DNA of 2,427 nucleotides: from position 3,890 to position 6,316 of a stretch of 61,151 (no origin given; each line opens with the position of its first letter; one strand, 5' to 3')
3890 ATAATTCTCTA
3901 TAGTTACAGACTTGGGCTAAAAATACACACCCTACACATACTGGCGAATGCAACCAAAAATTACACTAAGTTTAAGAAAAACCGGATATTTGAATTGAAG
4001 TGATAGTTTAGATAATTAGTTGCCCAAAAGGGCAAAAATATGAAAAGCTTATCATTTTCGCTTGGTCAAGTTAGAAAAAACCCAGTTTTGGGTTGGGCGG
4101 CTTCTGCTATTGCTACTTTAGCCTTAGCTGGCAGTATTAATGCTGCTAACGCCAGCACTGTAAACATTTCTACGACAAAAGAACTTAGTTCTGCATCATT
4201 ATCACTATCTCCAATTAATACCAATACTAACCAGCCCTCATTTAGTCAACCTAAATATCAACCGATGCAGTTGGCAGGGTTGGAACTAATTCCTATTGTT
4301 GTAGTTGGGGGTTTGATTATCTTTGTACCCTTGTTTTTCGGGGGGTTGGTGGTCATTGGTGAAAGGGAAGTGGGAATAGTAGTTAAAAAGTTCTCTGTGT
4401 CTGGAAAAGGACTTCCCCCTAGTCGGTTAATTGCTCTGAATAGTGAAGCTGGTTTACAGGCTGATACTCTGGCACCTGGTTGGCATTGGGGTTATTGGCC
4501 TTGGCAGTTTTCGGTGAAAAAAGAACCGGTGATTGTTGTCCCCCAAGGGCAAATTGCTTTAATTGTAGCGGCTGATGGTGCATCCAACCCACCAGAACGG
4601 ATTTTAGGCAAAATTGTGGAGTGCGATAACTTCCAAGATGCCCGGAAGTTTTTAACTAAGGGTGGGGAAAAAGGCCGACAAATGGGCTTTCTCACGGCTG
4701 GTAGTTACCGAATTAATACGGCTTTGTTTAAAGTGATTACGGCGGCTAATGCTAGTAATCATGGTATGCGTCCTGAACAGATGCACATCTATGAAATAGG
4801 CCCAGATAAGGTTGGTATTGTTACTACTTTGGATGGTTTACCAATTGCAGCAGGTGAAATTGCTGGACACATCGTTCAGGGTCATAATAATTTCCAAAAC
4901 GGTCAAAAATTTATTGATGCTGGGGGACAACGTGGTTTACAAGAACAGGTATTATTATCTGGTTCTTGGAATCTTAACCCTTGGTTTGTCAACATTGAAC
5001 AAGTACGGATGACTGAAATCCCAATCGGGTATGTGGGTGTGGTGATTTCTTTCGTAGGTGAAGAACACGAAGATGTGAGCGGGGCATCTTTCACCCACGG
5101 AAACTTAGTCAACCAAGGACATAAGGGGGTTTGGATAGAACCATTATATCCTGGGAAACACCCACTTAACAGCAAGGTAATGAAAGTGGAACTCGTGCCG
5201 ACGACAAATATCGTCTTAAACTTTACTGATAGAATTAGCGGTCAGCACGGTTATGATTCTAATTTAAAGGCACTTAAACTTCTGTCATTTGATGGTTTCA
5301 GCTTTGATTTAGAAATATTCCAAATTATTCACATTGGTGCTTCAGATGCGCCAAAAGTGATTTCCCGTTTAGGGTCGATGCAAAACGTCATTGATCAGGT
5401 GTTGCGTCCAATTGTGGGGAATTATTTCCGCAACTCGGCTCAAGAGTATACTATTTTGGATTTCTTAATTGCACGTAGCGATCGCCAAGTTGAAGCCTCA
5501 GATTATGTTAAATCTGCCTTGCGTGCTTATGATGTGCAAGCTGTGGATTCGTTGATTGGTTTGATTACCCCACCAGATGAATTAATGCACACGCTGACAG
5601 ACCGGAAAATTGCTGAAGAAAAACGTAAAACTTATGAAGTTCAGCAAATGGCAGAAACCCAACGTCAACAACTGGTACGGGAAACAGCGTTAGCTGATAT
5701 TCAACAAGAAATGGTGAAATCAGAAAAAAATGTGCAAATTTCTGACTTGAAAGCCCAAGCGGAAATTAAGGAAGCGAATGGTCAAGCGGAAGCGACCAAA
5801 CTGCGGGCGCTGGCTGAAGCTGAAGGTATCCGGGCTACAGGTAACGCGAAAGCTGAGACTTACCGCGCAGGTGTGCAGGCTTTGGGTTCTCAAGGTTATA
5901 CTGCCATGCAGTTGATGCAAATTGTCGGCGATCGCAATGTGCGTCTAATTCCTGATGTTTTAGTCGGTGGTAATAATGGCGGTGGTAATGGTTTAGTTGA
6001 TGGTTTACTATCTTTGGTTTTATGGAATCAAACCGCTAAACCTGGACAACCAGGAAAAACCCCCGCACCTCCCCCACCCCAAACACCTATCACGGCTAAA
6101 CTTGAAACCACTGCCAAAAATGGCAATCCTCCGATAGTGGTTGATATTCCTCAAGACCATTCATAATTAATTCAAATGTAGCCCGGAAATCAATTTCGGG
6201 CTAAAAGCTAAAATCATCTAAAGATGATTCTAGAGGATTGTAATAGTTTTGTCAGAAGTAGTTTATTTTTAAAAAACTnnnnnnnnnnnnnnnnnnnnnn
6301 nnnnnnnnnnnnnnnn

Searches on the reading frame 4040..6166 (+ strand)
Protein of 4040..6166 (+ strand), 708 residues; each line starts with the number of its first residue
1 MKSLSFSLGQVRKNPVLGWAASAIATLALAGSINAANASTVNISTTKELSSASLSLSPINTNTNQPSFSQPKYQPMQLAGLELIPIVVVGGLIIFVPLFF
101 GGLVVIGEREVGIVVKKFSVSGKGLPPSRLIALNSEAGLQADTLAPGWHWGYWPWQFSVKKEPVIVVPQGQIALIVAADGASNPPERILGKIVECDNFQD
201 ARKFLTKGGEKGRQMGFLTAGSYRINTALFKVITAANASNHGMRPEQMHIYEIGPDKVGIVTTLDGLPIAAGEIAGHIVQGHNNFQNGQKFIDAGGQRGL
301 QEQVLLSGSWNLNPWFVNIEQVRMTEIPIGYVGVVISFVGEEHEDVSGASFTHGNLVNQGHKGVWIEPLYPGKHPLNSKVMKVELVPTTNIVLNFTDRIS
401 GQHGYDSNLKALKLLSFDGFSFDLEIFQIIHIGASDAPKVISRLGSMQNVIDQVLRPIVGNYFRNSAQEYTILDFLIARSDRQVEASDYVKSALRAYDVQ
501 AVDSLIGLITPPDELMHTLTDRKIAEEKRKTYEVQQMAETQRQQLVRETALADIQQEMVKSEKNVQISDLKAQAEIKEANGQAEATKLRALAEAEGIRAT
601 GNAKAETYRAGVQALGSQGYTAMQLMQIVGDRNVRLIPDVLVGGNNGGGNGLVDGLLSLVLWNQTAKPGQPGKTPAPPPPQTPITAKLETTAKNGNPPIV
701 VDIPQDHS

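Call 15: search_protein_families(library=pfam, proteins=[window:4040-6166:+])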
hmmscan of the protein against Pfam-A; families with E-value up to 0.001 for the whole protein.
window:4040-6166:+ (708 aa): 1 family
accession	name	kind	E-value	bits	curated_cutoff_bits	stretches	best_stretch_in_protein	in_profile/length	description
PF01145.31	Band_7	-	1.8e-22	80.7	23.6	1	326-540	2-174/176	SPFH domain / Band 7 family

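Call 72: find_homologous_proteins(query=window:4040-6166:+, max_evalue=1e-150)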
Query window:4040-6166:+ (708 aa): 7789 proteins with E <= 1e-150 among 8000 candidates; the best 120 are listed.
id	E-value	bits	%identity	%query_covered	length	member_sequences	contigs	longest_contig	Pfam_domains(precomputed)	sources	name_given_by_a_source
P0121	0.0e+0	1565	99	100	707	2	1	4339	PF01145.32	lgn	-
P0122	0.0e+0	1279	81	100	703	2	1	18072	PF01145.32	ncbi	-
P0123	0.0e+0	1275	80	100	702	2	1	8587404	PF01145.32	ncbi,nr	ncbi:flotillin family protein [Nostoc sp. UHCC 0702]|nr:flotillin family protein [Nostoc sp. UHCC 07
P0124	0.0e+0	1274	81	100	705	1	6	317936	PF01145.32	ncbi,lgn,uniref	ncbi:flotillin family protein [Nostoc sp.]|uniref:flotillin family protein n=1 Tax=Nostoc sp. TaxID=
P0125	0.0e+0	1263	80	100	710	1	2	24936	PF01145.32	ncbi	ncbi:MAG: SPFH domain-containing protein [Nostoc sp.]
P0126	0.0e+0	1261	80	100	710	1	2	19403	PF01145.32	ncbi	ncbi:SPFH domain-containing protein [Nostoc sp.]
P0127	0.0e+0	1260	79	100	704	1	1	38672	PF01145.32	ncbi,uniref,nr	ncbi:flotillin family protein [Nostoc sp. CHAB 5836]|uniref:flotillin family protein n=1 Tax=Nostoc 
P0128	0.0e+0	1259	78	100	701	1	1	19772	PF01145.32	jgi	jgi:uncharacterized membrane protein YqiK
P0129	0.0e+0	1257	79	100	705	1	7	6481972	PF01145.32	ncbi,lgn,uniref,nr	ncbi:flotillin family protein [Nostoc sphaeroides]|uniref:Flotillin family protein n=1 Tax=Nostoc sp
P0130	0.0e+0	1256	80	100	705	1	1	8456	PF01145.32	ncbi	ncbi:MAG: SPFH domain-containing protein [Nostoc sp.]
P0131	0.0e+0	1255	80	100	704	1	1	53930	PF01145.32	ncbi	-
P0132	0.0e+0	1254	79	100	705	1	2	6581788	PF01145.32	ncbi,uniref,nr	ncbi:flotillin family protein [Nostoc sphaeroides CHAB 2801]|uniref:flotillin family protein n=1 Tax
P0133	0.0e+0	1253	79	100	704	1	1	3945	PF01145.32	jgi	jgi:uncharacterized membrane protein YqiK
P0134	0.0e+0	1252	79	100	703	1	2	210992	PF01145.32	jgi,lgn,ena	-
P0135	0.0e+0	1252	79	100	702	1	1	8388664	PF01145.32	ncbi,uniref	ncbi:flotillin family protein [Nostoc sp. UHCC 0302]|uniref:flotillin family protein n=1 Tax=Nostoc 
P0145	0.0e+0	1242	78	100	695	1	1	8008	PF01145.32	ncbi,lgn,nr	ncbi:MAG TPA: flotillin family protein [Nostocaceae cyanobacterium]|nr:flotillin family protein [Nos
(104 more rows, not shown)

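Call 73: find_encoding_contigs(protein=P0121, flank=5000, max_places=5)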
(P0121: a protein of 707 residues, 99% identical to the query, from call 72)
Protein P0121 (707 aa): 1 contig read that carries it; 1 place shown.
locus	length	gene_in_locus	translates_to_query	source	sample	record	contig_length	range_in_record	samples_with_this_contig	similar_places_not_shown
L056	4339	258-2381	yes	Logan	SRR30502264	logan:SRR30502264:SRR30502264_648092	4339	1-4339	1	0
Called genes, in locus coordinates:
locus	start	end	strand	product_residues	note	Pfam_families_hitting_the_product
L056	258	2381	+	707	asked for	PF01145:Band_7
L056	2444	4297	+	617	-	PF00069:Pkinase, PF07714:PK_Tyr_Ser-Thr, PF24782:WD40_MABP1-WDR62_2nd, PF24805:EIF3I, PF25172:Beta-prop_WDR3_2nd, PF00400:WD40, PF24807:WD40_CDC20-Fz, PF25168:Beta-prop_WDR36-Utp21_2nd, +92 more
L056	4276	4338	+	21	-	?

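Call 75: find_encoding_contigs(protein=P0145, flank=5000, max_places=3)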
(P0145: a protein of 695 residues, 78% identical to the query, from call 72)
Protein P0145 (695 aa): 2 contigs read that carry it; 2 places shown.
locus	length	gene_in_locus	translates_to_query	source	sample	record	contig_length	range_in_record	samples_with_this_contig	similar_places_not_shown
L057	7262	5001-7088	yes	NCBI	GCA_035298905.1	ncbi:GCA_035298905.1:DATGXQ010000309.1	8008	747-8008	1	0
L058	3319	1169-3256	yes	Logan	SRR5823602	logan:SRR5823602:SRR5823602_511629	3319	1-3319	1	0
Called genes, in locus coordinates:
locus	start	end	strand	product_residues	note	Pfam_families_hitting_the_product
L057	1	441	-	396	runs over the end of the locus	PF03717:PBP_dimer, PF00905:Transpeptidase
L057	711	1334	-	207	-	-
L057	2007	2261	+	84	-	-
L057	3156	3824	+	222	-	PF13417:GST_N_3, PF13409:GST_N_2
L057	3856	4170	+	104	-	-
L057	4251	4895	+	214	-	PF05099:TerB (weak), PF06967:Mo-nitro_C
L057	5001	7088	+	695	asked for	PF01145:Band_7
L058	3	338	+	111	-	?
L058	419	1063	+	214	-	PF05099:TerB (weak), PF06967:Mo-nitro_C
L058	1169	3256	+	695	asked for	PF01145:Band_7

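Call 76: find_encoding_contigs(protein=P0122, flank=5000, max_places=3)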
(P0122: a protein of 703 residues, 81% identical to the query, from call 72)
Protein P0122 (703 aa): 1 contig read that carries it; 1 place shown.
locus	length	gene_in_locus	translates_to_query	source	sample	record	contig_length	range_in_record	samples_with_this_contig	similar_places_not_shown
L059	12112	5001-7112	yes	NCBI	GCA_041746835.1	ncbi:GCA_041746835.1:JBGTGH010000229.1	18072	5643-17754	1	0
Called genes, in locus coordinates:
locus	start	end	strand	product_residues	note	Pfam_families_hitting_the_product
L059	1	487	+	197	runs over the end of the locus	PF10604:Polyketide_cyc2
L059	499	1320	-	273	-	PF13369:Transglut_core2, PF13371:TPR_9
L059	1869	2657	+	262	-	-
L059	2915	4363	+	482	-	PF02874:ATP-synt_ab_N, PF00006:ATP-synt_ab, PF22919:ATP-synt_VA_C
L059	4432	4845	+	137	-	PF02823:ATP-synt_DE_N, PF00401:ATP-synt_DE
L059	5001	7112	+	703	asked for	PF01145:Band_7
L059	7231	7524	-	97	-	PF03693:ParD_antitoxin (weak)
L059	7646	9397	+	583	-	PF00069:Pkinase, PF07714:PK_Tyr_Ser-Thr, PF24782:WD40_MABP1-WDR62_2nd, PF25174:Beta-prop_THOC3, PF23381:Beta-prop_IFT122_1st, PF23389:Beta-prop_WDR19_1st, PF23414:Beta-prop_EML_2, PF23609:Beta-prop_EIPR1, +88 more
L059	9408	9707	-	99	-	PF04839:PSRP-3_Ycf65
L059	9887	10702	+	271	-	PF00702:Hydrolase, PF13419:HAD_2 (faint)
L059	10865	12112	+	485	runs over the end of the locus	PF02324:Glyco_hydro_70 (faint), PF00128:Alpha-amylase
